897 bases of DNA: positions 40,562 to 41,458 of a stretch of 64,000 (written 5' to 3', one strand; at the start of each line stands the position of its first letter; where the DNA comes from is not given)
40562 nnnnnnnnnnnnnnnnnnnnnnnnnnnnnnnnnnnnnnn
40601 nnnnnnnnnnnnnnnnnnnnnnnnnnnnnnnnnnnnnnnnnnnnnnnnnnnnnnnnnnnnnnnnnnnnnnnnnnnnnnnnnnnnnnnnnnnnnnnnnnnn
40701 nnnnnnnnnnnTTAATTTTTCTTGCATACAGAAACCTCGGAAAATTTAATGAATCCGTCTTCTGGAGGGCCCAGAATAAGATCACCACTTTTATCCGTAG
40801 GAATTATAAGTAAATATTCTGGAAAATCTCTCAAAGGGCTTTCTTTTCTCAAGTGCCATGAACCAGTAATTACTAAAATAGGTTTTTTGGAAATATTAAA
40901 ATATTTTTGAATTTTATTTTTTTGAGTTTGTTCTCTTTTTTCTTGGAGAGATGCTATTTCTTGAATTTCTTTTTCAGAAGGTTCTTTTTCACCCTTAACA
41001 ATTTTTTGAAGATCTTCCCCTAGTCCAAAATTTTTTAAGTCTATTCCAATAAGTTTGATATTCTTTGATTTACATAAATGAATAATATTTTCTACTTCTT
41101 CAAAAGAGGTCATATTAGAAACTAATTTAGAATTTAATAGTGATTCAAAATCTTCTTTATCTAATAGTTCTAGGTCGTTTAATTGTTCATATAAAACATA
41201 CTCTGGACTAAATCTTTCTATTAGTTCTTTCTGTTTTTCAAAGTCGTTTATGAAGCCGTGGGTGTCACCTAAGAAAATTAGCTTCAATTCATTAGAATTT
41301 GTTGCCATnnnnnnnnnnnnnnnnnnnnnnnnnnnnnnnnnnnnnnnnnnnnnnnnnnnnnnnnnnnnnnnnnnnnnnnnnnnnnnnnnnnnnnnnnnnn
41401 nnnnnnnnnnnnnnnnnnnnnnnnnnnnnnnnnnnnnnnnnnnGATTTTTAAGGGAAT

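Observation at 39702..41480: Leaderless three-gene operon: unannotated 44-aa Gly-Gly peptide, Tiki/TraB/ChaN-like putative protease and N-terminally extended ThiF/E1-like adenylyltransferase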

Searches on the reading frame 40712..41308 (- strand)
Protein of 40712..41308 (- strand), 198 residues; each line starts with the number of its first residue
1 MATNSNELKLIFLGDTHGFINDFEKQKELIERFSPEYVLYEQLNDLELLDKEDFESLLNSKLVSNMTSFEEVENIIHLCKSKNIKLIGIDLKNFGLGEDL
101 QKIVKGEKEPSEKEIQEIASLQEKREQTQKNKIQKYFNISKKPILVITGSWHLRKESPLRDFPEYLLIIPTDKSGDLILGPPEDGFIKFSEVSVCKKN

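Call 3: search_protein_families(library=pfam, proteins=[window:40712-41308:-], max_evalue=1)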
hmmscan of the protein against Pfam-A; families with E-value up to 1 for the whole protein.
window:40712-41308:- (198 aa): 3 families
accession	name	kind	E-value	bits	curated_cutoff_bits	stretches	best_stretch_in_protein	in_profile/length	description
PF04187.18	Cofac_haem_bdg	-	0.0013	19.2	27.7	1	100-156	148-206/213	Haem-binding uptake, Tiki superfamily, ChaN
PF07416.16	Crinivirus_P26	-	0.026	14.7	25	1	65-145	75-152/227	Crinivirus P26 protein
PF18952.6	DUF5696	-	0.13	11.2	25.6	1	60-139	257-334/612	Family of unknown function (DUF5696)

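Call 4: search_protein_families(library=ncbifam, proteins=[window:40712-41308:-], max_evalue=1)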
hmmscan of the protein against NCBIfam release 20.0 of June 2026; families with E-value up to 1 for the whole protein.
window:40712-41308:- (198 aa): 1 family
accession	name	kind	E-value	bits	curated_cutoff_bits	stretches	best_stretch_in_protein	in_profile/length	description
NF005927.0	PRK07942.1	subfamily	0.16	11.7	186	1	109-156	182-229/232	DNA polymerase III subunit epsilon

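Call 5: find_homologous_proteins(query=window:40712-41308:-, max_evalue=0.01)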
Query window:40712-41308:- (198 aa): 80 proteins with E <= 0.01 among 318 candidates.
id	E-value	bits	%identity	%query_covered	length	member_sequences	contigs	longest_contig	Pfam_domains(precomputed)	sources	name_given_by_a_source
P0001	1.7e-122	425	100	100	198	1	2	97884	-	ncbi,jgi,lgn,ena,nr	ncbi:MAG: hypothetical protein KKF50_05630 [Nanoarchaeota archaeon]|nr:hypothetical protein [Nanoarc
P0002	4.4e-105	368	87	100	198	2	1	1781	-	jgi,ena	-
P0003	3.0e-98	346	82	100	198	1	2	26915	-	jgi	-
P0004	6.9e-96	338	80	100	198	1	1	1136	-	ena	-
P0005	3.4e-49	186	54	88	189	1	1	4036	-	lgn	-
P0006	2.9e-46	176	49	94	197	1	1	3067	-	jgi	jgi:hypothetical protein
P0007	3.2e-46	176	50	93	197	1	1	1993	-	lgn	-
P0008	4.1e-46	176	49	92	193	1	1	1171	-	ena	-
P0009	7.5e-46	175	48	97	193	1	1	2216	-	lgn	-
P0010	1.6e-45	174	47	95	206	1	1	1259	-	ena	-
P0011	2.3e-45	173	48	92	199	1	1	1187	-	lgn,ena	-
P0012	2.4e-45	173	48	92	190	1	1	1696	-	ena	-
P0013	3.2e-45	173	45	94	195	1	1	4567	-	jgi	jgi:hypothetical protein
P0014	4.9e-45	172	49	93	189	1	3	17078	-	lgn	-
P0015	5.9e-45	172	49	95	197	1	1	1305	-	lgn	-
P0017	1.4e-44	171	49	88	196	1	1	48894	-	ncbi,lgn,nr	ncbi:MAG: hypothetical protein Q7S33_00780 [Nanoarchaeota archaeon]|nr:hypothetical protein [Nanoarc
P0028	3.2e-43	166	49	88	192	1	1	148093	-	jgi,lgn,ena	-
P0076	1.3e-35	141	41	95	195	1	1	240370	-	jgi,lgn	jgi:hypothetical protein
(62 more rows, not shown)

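Call 7: find_encoding_contigs(protein=P0017, flank=4000, max_places=2)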
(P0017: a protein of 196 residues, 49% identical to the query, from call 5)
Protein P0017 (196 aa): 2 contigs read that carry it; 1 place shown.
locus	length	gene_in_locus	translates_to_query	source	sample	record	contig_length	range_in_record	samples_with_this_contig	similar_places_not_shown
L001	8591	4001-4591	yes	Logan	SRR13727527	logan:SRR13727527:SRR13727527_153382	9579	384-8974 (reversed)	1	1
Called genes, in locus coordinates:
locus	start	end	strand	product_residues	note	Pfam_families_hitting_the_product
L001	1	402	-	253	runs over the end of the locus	PF00583:Acetyltransf_1, PF13673:Acetyltransf_10 (weak), PF13508:Acetyltransf_7 (weak)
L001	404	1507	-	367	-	PF04055:Radical_SAM, PF13353:Fer4_12, PF13186:SPASM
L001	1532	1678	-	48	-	-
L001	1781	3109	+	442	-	PF00404:Dockerin_1 (weak), PF18962:Por_Secre_tail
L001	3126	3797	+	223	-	-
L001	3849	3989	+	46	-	-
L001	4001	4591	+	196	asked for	-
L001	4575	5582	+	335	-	PF00899:ThiF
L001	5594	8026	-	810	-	-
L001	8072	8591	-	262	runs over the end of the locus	PF25133:TYW2_N_2 (weak), PF02475:TRM5-TYW2_MTfase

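Call 8: find_encoding_contigs(protein=P0076, flank=4000, max_places=2)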
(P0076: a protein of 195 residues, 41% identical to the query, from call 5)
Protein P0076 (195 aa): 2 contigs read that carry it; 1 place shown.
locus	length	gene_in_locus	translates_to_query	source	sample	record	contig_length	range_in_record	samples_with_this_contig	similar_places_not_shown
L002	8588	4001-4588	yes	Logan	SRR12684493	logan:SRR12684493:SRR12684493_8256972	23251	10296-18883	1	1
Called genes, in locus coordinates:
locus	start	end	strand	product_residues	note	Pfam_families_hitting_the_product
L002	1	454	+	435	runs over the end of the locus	PF00482:T2SSF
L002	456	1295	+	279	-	PF00482:T2SSF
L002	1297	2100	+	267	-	-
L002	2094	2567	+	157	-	-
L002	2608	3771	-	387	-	PF01139:RtcB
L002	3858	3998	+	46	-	-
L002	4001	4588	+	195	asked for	-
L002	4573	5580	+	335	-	PF00899:ThiF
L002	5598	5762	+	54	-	-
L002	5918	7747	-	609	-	-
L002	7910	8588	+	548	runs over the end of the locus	-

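Call 9: find_encoding_contigs(protein=P0028, flank=4000, max_places=2)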
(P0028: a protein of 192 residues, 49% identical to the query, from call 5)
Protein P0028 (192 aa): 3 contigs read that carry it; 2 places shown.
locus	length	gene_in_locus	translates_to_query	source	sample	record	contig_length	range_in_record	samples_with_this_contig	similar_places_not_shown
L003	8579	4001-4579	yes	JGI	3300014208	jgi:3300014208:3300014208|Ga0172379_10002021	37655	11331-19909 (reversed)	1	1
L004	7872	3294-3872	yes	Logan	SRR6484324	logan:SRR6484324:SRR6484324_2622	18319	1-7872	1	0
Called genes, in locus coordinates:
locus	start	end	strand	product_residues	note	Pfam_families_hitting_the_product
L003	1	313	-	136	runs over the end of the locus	PF09846:OapB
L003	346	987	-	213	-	PF00009:GTP_EFTU (faint), PF09439:SRPRB (faint), PF01926:MMR_HSR1, PF02421:FeoB_N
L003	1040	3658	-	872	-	PF18911:PKD_4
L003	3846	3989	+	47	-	-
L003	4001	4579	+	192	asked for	-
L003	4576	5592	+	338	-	PF00899:ThiF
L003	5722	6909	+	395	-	PF00404:Dockerin_1 (weak), PF18962:Por_Secre_tail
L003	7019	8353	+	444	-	-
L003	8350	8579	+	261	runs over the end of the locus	PF04055:Radical_SAM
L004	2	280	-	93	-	?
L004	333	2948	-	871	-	PF18911:PKD_4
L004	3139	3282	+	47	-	-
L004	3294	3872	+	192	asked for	-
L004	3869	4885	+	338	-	PF00899:ThiF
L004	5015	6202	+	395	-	PF00404:Dockerin_1 (weak), PF18962:Por_Secre_tail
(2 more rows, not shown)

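Call 17: find_related_loci(query=A1, collection=genome_contigs, flank=4000)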
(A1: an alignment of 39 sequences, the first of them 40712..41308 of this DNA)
Query A1 (198 aa) in genome_contigs; peptide patterns used: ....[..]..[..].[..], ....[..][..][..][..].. (x = any residue, [..] = any of these).
124 stretches matched a pattern; 43 encode a relative of the query (tblastn E <= 1e-3); 43 distinct loci.
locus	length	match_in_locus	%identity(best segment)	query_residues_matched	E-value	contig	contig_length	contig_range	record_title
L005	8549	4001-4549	49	10-197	5e-53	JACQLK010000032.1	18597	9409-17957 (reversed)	MAG: Candidatus Pacearchaeota archaeon isolate NC_groundwater_1201_Ag_S-0.1um_38_135 S_p1_S3_coassembly_k141_2133512, wh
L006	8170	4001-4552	48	10-192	3e-50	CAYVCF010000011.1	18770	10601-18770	MAG TPA_asm: Candidatus Woesearchaeota archaeon isolate SRP050083_co1_89 genome assembly, contig: NODE_1175_length_18770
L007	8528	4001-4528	49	10-184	2e-50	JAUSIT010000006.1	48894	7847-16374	MAG: Nanoarchaeota archaeon isolate E14_metabat.bin.268 E14_k141_1438117, whole genome shotgun sequence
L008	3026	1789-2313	46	10-183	6e-50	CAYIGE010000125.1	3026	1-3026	MAG TPA_asm: Candidatus Woesearchaeota archaeon isolate ERP119705_co1_995 genome assembly, contig: NODE_69854_length_302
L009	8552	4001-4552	45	10-192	2e-48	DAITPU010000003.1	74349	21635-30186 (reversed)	MAG TPA_asm: bacterium isolate CTOTU29499 NODE_259_length_74349_cov_8.994710, whole genome shotgun sequence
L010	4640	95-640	46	6-187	5e-48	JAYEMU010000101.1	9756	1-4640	MAG: Nanoarchaeota archaeon isolate MAG073 MAG073_101, whole genome shotgun sequence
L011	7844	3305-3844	46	7-185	1e-47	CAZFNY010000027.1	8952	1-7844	MAG TPA_asm: Candidatus Woesearchaeota archaeon isolate binchicken_co387_150 genome assembly, contig: NODE_10698_length_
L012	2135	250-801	44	8-190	4e-48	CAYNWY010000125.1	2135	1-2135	MAG TPA_asm: Candidatus Woesearchaeota archaeon isolate binchicken_co387_31 genome assembly, contig: NODE_76023_length_2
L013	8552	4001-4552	46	10-192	1e-47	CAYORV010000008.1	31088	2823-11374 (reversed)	MAG TPA_asm: Candidatus Woesearchaeota archaeon isolate SRP104257_co1_218 genome assembly, contig: NODE_614_length_31088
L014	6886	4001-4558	50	6-191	4e-46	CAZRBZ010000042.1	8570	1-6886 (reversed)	MAG TPA_asm: Candidatus Woesearchaeota archaeon isolate binchicken_co357_128 genome assembly, contig: NODE_4221_length_8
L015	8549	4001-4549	45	10-191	6e-46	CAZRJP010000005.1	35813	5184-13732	MAG TPA_asm: Candidatus Woesearchaeota archaeon isolate SRP141376_co1_55 genome assembly, contig: NODE_2772_length_35813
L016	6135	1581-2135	45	8-192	2e-45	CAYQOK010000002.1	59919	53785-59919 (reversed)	MAG TPA_asm: Candidatus Woesearchaeota archaeon isolate SRP263991_co7_934 genome assembly, contig: NODE_446_length_59919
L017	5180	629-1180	43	10-192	5e-45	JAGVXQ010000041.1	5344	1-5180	Candidatus Woesearchaeota archaeon isolate RIFCSPHIGHO2_01_FULL_38_8 rifcsphigho2_01_scaffold_49080, whole genome shotgu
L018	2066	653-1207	44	10-193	3e-45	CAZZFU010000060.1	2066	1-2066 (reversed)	MAG TPA_asm: Candidatus Woesearchaeota archaeon isolate binchicken_co89_107 genome assembly, contig: NODE_129183_length_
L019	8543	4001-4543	44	4-183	1e-44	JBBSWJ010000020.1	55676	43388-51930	MAG: Nanoarchaeota archaeon isolate H51-bin140_1 H51_bin140_1_000000000020, whole genome shotgun sequence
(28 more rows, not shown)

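Call 19: predict_structure(alignment_id=A1)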
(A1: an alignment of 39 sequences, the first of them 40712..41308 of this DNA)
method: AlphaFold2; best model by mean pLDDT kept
length: 198 residues; sequences in the alignment: 39
mean_pLDDT: 93.2   pTM: 0.89
mean pLDDT of the five models: 93.2, 92.5, 92.4, 91.7, 91.7
residues with pLDDT >= 90: 173; 70-90: 17; 50-70: 3; < 50: 5
segments of 3 or more residues with pLDDT < 50: 1-5
pLDDT, mean of each block of 10 residues (from residue 1): 60 92 96 98 98 98 96 98 98 96 95 94 95 97 97 93 95 92 91 83
secondary structure, 60 per line:
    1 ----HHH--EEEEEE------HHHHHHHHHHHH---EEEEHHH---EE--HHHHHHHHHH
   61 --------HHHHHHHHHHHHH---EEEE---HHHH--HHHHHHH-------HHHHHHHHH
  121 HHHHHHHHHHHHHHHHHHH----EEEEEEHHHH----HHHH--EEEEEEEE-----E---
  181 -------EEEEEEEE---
elements in order: E10-15 H22-33 E37-40 H51-60 H69-81 E85-88 H92-95 H98-104 H112-139 E144-149 H150-153 H158-161 E164-171 E188-195

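Call 24: fold_search(model_id=the predicted structure, library=pdb)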
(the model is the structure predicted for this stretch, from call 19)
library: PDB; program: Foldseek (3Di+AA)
matches with E <= 10: 595; with E <= 0.001: 0
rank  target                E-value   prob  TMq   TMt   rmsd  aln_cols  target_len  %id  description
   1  6a7h_C                1.0e-02  0.96  0.43  0.21   7.1       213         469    9  Bacterial protein toxins (released 2018-10-10)
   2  2g5g                  1.1e-02  0.94  0.40  0.33   8.7       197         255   12  Cofacial heme binding to ChaN of Campylobacter jejuni (released 2006-10-03)
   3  6a7h_A                1.6e-02  0.89  0.43  0.22   7.1       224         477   11  Bacterial protein toxins (released 2018-10-10)
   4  5t09                  3.9e-02  0.91  0.41  0.38   5.7       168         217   14  The structure of the type III effector HopBA1 (released 2017-02-01)
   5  7s65_C                4.7e-02  0.25  0.29  0.16  12.7       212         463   12  Compressed conformation of nighttime state KaiC (released 2021-09-22)
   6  8zn5_I                5.4e-02  0.25  0.27  0.15  11.3       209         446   12  Crystal Structure of Designed Clock Protein KaiC (released 2025-04-16)
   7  7wdc_B                7.4e-02  0.25  0.28  0.16  11.0       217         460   10  Crystal Structure of Cyanobacterial Circadian Clock Protein KaiC (released 2022-07-20)
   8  3k0a_D                7.4e-02  0.23  0.30  0.16  12.1       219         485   12  Crystal structure of the phosphorylation-site mutant S431A of the KaiC circadian clock protein (released 2010-03-31)
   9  8zn5_H                7.9e-02  0.23  0.29  0.16  11.3       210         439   12  Crystal Structure of Designed Clock Protein KaiC (released 2025-04-16)
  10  4tl8_E                9.0e-02  0.21  0.30  0.28  11.8       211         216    9  Crystal structure of N-terminal C1 domain of KaiC (released 2015-07-01)
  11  8zn5_F                1.1e-01  0.28  0.32  0.17  11.6       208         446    9  Crystal Structure of Designed Clock Protein KaiC (released 2025-04-16)
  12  4wia_A                1.2e-01  0.18  0.29  0.27  10.9       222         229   10  Crystal structure of flagellar accessory protein FlaH from Methanocaldococcus jannaschii (released 2015-10-07)
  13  7dye_A                1.2e-01  0.15  0.26  0.14  11.1       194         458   12  Crystal Structure of Cyanobacterial Circadian Clock Protein KaiC (released 2022-05-18)
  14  7dxq_D                1.3e-01  0.16  0.29  0.15  12.2       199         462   12  Crystal Structure of Cyanobacterial Circadian Clock Protein KaiC (released 2022-04-27)
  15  5jwo_A                1.4e-01  0.14  0.26  0.24  10.8       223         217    7  Crystal structure of foldswitch-stabilized KaiB in complex with the N-terminal CI domain of KaiC from Thermosynechococ (released 2017-03-29)
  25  2ebf_X                1.9e-01  0.44  0.44  0.15   8.1       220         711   11  Crystal structures reveal a thiol-protease like catalytic triad in the C-terminal region of Pasteurella multocida toxi (released 2007-03-06)
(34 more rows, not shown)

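Call 53: search_protein_representatives(alignment_id=A1)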
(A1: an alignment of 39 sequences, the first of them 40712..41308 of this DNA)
Query: 39 sequences, 193 profile positions. Proteins with E-value up to 0.001 (for the whole library): 200; up to 1e-10: 80; up to 1e-30: 28. The best 150 are listed.
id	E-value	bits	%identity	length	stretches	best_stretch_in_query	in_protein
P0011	2.2e-78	278.4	-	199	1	4-191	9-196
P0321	9.1e-75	266.6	-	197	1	3-192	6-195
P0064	1.0e-62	227.3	-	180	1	5-183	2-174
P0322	5.4e-60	218.4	-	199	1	3-187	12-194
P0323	4.5e-58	212.1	-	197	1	3-191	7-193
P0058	1.4e-56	207.2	-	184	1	5-191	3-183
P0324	2.8e-55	203.0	-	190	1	3-188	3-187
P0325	2.1e-54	200.1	-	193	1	3-189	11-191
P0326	1.8e-53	197.1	-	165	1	4-162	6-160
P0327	1.9e-52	193.8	-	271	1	3-190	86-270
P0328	2.7e-52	193.2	-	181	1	2-188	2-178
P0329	9.5e-50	185.0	-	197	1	4-189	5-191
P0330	5.1e-49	182.6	-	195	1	3-190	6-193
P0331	1.9e-48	180.7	-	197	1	3-190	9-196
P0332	3.2e-48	180.0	-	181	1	8-188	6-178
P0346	3.2e-30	121.2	-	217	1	4-189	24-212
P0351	3.5e-28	114.6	-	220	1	3-189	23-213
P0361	3.7e-26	108.0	-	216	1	5-183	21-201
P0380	3.6e-17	78.7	-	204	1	2-191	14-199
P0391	7.5e-13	64.6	-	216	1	3-185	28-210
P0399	2.2e-10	56.5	-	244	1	3-148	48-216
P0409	4.9e-09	52.1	-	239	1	3-148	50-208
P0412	7.8e-09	51.5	-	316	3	42-176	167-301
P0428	3.3e-07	46.2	-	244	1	6-165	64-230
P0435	5.6e-07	45.4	-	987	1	4-166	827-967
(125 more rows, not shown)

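Call 54: search_protein_families(library=pfam, proteins=[P0346, P0351, P0361, P0380, P0391, P0399, P0409, P0412, P0435, P0428], max_evalue=0.01)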
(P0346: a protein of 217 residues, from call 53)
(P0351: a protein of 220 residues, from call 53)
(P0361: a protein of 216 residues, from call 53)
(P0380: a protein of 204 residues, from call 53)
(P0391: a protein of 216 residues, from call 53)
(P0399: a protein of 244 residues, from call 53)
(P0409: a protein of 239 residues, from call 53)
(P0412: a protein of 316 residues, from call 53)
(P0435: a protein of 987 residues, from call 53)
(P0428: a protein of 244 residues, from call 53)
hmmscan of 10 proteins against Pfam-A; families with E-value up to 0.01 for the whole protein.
P0346 (217 aa): 1 family
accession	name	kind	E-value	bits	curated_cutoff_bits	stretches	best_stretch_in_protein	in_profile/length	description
PF01963.22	TraB_PrgY_gumN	-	1.7e-06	28.5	26.8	1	108-183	191-259/263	TraB/PrgY/gumN family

P0351 (220 aa): 2 families
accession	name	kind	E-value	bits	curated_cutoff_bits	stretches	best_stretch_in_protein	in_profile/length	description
PF01963.22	TraB_PrgY_gumN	-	0.00014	22.2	26.8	1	127-180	203-255/263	TraB/PrgY/gumN family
PF04187.18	Cofac_haem_bdg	-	0.00078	19.9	27.7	0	24-110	8-105/213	Haem-binding uptake, Tiki superfamily, ChaN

P0361 (216 aa): 2 families
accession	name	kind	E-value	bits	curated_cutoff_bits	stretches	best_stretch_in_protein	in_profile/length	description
PF04187.18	Cofac_haem_bdg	-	0.0001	22.8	27.7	1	22-153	10-156/213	Haem-binding uptake, Tiki superfamily, ChaN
PF01963.22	TraB_PrgY_gumN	-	0.00038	20.8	26.8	1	108-177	195-256/263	TraB/PrgY/gumN family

P0380 (204 aa): 1 family
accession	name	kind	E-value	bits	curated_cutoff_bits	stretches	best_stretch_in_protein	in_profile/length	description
PF04187.18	Cofac_haem_bdg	-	0.00018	22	27.7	1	17-138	9-139/213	Haem-binding uptake, Tiki superfamily, ChaN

P0391 (216 aa): 2 families
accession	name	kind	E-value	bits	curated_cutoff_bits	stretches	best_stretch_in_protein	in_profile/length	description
PF04187.18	Cofac_haem_bdg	-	6.9e-05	23.4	27.7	1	26-118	5-107/213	Haem-binding uptake, Tiki superfamily, ChaN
PF18934.5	DUF5682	-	0.00067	18.6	26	1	140-175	168-203/727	Family of unknown function (DUF5682)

P0399 (244 aa): 1 family
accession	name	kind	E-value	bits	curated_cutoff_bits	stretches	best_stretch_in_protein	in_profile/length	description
PF04187.18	Cofac_haem_bdg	-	0.0011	19.4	27.7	0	49-219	8-205/213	Haem-binding uptake, Tiki superfamily, ChaN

P0409 (239 aa): 2 families
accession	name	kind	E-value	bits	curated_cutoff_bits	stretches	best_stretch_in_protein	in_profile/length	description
PF04187.18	Cofac_haem_bdg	-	2.9e-05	24.6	27.7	0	177-212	171-209/213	Haem-binding uptake, Tiki superfamily, ChaN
PF01963.22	TraB_PrgY_gumN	-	5.8e-05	23.5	26.8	1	167-222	203-258/263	TraB/PrgY/gumN family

P0412 (316 aa): 2 families
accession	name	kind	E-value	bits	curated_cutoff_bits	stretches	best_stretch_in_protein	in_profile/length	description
PF04187.18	Cofac_haem_bdg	-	4.1e-08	33.9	27.7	1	9-70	8-75/213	Haem-binding uptake, Tiki superfamily, ChaN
PF01963.22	TraB_PrgY_gumN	-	0.00049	20.5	26.8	1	90-291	59-261/263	TraB/PrgY/gumN family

P0435 (987 aa): 10 families
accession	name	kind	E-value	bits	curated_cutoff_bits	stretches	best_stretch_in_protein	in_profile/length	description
PF00583.31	Acetyltransf_1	-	1.6e-21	77.2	20.7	2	434-516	31-116/116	Acetyltransferase (GNAT) family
PF13673.13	Acetyltransf_10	-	7.9e-20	71.6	23.6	2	610-694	26-114/128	Acetyltransferase (GNAT) domain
PF13508.13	Acetyltransf_7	-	1.3e-16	61.1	27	2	442-518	9-84/84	Acetyltransferase (GNAT) domain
PF14542.12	Acetyltransf_CG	-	2.4e-10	40.9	30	1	438-491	1-57/80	GCN5-related N-acetyl-transferase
PF08445.16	FR47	-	2.2e-09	37.6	22.1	1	637-693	23-83/86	FR47-like protein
PF13302.13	Acetyltransf_3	-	2e-06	29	25.4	1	460-517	81-138/138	Acetyltransferase (GNAT) domain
PF13527.13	Acetyltransf_9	-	0.0001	22.7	25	0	462-499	76-113/127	Acetyltransferase (GNAT) domain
PF12746.13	GNAT_acetyltran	-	0.00038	20.6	26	1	459-519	181-237/243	GNAT acetyltransferase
PF13523.12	Acetyltransf_8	-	0.0015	18.6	27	0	467-520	88-141/145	Acetyltransferase (GNAT) domain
PF13420.13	Acetyltransf_4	-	0.0068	16.9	24.3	0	451-517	67-135/155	Acetyltransferase (GNAT) domain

P0428 (244 aa): 1 family
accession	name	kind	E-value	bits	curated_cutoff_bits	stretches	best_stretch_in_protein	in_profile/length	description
PF04187.18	Cofac_haem_bdg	-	7.7e-07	29.8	27.7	0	181-212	173-204/213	Haem-binding uptake, Tiki superfamily, ChaN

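Call 56: find_encoding_contigs(protein=P0346, flank=4000, max_places=3)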
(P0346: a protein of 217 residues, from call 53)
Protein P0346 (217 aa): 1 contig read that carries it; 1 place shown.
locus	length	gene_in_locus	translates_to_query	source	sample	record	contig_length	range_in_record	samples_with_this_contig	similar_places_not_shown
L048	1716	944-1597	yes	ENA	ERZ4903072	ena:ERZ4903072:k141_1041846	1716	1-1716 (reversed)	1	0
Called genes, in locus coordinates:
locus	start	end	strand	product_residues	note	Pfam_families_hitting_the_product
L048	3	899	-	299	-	?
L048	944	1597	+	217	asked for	PF01963:TraB_PrgY_gumN (weak)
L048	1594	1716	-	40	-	?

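Call 86: find_encoding_contigs(protein=P0351, flank=3500, max_places=2)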
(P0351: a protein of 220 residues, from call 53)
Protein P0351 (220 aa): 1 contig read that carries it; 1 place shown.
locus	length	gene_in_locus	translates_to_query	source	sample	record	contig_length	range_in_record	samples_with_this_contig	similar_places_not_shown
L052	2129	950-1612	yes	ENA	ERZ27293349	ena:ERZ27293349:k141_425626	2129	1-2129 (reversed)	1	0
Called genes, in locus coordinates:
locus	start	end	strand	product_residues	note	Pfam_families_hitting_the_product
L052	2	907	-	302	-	?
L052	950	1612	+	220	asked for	-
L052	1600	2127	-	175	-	?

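Call 87: find_encoding_contigs(protein=P0361, flank=3500, max_places=2)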
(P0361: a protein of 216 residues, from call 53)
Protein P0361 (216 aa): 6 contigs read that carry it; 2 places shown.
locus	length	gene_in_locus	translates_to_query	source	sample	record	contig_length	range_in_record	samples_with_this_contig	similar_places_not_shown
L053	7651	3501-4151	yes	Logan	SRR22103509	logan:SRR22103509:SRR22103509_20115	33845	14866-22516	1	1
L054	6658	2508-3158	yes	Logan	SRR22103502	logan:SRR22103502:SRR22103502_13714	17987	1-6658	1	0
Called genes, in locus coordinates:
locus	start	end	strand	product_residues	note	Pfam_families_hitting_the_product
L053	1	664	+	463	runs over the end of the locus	PF01336:tRNA_anti-codon, PF00152:tRNA-synt_2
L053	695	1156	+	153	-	PF11969:DcpS_C (weak), PF01230:HIT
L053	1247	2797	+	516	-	PF00082:Peptidase_S8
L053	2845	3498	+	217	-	-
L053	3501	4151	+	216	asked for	-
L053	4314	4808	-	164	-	-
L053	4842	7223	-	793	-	PF13948:DUF4215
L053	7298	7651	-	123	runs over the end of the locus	-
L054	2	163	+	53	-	?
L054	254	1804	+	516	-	PF00082:Peptidase_S8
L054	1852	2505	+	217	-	-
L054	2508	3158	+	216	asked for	-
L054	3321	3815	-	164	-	-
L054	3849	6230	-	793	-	PF13948:DUF4215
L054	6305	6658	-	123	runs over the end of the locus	-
